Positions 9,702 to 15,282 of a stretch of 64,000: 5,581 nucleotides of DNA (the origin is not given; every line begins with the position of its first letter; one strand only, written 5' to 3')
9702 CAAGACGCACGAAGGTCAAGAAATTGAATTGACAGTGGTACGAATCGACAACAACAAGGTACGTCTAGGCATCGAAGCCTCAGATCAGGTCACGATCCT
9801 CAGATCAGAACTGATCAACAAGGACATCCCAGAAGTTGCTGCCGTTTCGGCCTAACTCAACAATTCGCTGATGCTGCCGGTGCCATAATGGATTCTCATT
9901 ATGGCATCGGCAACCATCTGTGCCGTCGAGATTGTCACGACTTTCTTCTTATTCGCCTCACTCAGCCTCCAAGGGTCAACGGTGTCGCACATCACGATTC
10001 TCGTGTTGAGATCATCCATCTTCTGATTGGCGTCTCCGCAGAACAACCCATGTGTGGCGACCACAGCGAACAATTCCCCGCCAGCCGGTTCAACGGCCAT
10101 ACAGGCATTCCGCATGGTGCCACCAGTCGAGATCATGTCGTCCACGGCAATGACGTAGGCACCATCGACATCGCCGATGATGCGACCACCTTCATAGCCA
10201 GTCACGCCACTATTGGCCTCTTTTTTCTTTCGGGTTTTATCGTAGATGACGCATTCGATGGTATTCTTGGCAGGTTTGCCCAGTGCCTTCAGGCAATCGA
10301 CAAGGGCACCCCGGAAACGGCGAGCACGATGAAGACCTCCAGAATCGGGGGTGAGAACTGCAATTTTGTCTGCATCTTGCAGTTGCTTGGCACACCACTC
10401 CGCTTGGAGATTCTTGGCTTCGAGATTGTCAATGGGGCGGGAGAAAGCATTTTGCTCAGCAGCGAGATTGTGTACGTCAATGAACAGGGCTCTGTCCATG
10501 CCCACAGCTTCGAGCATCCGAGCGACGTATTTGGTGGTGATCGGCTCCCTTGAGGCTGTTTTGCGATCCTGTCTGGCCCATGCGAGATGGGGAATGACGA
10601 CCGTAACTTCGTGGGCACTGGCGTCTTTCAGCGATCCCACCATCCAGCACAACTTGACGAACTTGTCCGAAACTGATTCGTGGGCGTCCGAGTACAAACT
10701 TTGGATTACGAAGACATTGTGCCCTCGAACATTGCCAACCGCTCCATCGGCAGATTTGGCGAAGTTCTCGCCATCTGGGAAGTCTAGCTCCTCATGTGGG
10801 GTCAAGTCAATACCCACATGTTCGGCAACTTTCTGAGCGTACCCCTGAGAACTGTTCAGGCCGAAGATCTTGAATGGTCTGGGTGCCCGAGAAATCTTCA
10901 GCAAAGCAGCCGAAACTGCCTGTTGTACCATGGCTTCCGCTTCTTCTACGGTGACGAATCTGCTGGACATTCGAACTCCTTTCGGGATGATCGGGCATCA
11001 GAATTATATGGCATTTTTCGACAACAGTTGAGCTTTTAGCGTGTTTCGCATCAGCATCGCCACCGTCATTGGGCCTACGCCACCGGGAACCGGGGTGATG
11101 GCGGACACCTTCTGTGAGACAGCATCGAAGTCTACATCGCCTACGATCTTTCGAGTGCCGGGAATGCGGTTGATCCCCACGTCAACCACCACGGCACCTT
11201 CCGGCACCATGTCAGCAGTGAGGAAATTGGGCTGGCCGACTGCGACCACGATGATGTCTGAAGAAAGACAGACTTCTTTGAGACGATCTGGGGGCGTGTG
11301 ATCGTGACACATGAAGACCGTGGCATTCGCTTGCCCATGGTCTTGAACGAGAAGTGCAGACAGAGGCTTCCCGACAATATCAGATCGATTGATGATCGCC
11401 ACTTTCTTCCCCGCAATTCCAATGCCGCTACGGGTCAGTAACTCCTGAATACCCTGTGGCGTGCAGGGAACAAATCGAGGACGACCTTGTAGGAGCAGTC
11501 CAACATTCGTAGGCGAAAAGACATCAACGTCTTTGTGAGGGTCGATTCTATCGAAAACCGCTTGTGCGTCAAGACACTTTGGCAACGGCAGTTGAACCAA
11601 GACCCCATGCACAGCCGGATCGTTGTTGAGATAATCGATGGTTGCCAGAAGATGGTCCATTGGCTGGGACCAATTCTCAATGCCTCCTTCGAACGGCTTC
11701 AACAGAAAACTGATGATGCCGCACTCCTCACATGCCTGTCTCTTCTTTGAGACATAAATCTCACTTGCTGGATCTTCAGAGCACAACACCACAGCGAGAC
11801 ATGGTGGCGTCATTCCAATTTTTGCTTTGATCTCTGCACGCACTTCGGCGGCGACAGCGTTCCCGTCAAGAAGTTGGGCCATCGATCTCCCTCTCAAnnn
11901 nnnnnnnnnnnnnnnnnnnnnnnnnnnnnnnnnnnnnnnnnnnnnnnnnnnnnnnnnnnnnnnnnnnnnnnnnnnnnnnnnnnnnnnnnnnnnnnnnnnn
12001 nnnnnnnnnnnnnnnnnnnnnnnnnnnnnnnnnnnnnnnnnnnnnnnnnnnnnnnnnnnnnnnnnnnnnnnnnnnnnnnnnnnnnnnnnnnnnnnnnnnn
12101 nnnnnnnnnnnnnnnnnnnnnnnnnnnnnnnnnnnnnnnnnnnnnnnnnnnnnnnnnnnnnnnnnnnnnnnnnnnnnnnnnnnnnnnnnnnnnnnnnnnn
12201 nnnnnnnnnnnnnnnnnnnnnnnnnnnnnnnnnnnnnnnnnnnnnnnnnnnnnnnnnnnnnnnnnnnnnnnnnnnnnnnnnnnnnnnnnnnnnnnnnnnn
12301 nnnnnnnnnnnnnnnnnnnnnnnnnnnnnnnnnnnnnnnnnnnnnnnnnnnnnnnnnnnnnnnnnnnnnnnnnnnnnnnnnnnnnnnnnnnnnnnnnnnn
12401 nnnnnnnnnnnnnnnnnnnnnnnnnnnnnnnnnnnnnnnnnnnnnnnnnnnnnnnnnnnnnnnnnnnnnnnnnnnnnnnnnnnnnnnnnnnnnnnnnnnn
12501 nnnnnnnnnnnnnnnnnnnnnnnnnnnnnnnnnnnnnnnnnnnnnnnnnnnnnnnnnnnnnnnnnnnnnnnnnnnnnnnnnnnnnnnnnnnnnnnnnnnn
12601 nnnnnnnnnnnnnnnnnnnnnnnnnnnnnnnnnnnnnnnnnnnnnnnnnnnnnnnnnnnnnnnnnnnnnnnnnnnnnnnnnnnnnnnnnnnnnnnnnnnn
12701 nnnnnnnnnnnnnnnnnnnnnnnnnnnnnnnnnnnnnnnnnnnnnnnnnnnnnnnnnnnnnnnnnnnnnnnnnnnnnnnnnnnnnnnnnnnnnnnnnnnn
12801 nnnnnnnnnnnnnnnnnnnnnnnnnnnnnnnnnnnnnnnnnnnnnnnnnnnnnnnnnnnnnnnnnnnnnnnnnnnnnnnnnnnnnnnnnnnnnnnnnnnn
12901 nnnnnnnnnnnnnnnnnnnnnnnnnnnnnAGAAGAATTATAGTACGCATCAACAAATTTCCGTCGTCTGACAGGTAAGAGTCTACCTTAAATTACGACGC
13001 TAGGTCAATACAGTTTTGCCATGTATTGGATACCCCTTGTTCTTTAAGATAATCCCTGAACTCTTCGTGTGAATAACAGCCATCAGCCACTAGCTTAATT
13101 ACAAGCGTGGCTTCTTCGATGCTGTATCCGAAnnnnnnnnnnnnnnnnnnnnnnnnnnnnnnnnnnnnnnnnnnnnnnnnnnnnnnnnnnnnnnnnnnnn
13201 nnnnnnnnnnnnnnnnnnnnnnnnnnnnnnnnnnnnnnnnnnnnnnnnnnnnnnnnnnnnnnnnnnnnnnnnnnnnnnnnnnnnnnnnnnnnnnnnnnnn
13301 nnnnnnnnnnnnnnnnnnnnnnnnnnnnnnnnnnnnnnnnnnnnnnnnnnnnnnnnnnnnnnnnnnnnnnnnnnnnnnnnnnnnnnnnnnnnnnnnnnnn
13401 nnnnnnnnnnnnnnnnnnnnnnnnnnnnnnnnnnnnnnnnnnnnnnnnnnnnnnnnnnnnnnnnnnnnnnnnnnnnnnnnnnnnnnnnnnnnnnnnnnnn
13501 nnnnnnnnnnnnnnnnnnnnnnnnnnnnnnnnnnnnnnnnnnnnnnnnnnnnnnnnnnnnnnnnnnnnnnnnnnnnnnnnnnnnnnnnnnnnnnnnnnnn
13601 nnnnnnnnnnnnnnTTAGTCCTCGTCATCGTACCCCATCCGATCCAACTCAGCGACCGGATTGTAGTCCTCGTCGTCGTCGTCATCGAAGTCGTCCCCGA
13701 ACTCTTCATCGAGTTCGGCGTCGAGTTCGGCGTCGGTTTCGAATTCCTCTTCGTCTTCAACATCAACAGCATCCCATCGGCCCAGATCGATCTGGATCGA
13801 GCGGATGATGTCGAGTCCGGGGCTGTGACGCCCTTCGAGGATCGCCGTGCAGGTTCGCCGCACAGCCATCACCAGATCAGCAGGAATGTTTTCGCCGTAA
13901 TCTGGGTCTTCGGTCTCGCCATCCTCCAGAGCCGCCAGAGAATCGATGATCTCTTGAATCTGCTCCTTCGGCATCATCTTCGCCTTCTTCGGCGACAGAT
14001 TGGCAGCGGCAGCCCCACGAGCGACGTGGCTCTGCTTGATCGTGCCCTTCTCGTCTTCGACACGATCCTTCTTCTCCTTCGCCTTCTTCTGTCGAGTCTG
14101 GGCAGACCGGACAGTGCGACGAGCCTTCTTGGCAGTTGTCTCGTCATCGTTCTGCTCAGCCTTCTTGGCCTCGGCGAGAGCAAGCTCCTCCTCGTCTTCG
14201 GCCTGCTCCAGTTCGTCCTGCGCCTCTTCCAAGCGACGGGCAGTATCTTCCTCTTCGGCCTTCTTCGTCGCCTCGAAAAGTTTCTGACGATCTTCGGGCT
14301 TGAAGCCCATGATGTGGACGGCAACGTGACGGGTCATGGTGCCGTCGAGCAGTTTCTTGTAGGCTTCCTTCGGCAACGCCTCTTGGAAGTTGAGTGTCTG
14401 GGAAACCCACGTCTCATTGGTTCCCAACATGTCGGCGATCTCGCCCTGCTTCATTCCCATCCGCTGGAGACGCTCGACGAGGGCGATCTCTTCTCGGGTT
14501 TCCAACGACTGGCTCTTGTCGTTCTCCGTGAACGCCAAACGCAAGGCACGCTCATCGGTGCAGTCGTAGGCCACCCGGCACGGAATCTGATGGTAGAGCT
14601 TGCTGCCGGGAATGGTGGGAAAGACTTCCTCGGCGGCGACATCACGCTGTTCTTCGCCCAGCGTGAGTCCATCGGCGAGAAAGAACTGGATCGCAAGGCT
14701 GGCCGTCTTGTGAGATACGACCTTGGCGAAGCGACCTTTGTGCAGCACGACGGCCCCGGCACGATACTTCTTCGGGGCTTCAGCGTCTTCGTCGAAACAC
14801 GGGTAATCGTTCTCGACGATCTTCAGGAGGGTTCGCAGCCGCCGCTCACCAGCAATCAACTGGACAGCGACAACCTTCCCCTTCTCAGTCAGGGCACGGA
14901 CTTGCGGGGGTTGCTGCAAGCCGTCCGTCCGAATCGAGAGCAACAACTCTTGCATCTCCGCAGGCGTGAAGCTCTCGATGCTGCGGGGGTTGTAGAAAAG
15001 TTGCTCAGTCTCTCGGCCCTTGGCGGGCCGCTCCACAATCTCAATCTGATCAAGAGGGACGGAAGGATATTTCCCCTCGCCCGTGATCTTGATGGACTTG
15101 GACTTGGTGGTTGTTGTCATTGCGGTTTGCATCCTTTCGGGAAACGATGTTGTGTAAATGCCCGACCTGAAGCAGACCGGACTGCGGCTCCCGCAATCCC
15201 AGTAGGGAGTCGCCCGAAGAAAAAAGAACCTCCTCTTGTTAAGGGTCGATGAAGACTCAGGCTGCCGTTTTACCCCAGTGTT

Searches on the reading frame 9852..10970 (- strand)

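Call 14: search_protein_families(library=pfam, proteins=[window:9852-10970:-], max_evalue=0.01)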
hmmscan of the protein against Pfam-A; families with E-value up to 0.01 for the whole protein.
window:9852-10970:- (372 aa): 3 families
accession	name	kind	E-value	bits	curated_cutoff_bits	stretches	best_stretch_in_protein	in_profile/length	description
PF13793.12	Pribosyltran_N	-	6.6e-34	116.7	25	1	34-157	2-117/117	N-terminal domain of ribose phosphate pyrophosphokinase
PF14572.12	Pribosyl_synth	-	9.9e-15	55.4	27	1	264-369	77-181/184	Phosphoribosyl synthetase-associated domain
PF00156.33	Pribosyltran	-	1.2e-10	41.4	26.3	1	190-332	16-144/158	Phosphoribosyl transferase domain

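Call 15: search_protein_families(library=phrogs, proteins=[window:9852-10970:-], max_evalue=0.001)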
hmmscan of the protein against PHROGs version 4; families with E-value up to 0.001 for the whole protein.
window:9852-10970:- (372 aa): 2 families
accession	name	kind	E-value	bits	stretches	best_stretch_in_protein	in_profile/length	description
phrog_619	-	other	4.7e-29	102.4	1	60-342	16-273/282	ribose-phosphate pyrophosphokinase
phrog_12872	-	other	1.3e-06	28.4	1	62-169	16-121/547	nicotinamide phosphoribosyl transferase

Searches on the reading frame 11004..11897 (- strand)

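Call 37: search_protein_families(library=pfam, proteins=[window:11004-11897:-], max_evalue=0.001)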
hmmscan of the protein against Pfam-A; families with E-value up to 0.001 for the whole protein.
window:11004-11897:- (297 aa): 2 families
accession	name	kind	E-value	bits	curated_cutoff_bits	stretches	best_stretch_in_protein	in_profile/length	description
PF02882.25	THF_DHG_CYH_C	-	4.8e-63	211.7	27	1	129-290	2-156/160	Tetrahydrofolate dehydrogenase/cyclohydrolase, NAD(P)-binding domain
PF00763.28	THF_DHG_CYH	-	1.6e-31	109.4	32.8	1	10-125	1-115/115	Tetrahydrofolate dehydrogenase/cyclohydrolase, catalytic domain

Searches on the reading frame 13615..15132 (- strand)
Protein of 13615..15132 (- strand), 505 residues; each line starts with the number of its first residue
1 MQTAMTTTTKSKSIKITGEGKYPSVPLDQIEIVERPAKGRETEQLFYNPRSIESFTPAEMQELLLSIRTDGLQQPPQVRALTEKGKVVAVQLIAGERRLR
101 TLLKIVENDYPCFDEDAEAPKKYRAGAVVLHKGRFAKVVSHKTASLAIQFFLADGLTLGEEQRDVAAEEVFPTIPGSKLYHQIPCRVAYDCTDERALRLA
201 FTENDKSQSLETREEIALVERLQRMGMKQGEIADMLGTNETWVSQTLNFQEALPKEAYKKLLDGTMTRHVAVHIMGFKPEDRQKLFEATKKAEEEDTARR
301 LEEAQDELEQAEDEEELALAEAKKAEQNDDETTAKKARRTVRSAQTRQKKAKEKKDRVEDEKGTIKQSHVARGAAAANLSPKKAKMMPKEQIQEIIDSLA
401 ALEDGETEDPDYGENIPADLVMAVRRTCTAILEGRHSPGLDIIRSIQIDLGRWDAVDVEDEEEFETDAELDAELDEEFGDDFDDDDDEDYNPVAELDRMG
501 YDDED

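Call 14: search_protein_families(library=pfam, proteins=[window:13615-15132:-], max_evalue=0.01)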
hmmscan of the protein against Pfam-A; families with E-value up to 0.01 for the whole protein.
window:13615-15132:- (505 aa): 3 families
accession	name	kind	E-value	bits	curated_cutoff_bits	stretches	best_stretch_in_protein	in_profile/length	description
PF02195.25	ParB_N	-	1.1e-05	25.9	26.3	1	47-103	16-66/95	ParB N-terminal domain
PF08535.16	KorB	-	0.00015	22.1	22.3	1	226-252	3-29/89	KorB domain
PF17762.8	HTH_ParB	-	0.00023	21.7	22.6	1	217-308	11-100/102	ParB HTH domain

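Call 15: search_protein_families(library=phrogs, proteins=[window:13615-15132:-], max_evalue=0.001)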
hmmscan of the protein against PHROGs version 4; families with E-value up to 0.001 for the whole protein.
window:13615-15132:- (505 aa): 4 families
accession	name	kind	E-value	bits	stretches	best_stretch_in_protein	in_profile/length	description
phrog_3264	-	DNA, RNA and nucleotide metabolism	1.2e-11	45.9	1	52-103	64-110/337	ParB-like partition protein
phrog_4715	-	DNA, RNA and nucleotide metabolism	4.2e-08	33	0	180-372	214-424/630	ParB-like partition protein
phrog_1033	-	DNA, RNA and nucleotide metabolism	1.3e-06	29.4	1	193-375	120-312/334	ParB-like partition protein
phrog_15982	-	unknown function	4.1e-05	23.7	0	229-355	166-286/453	-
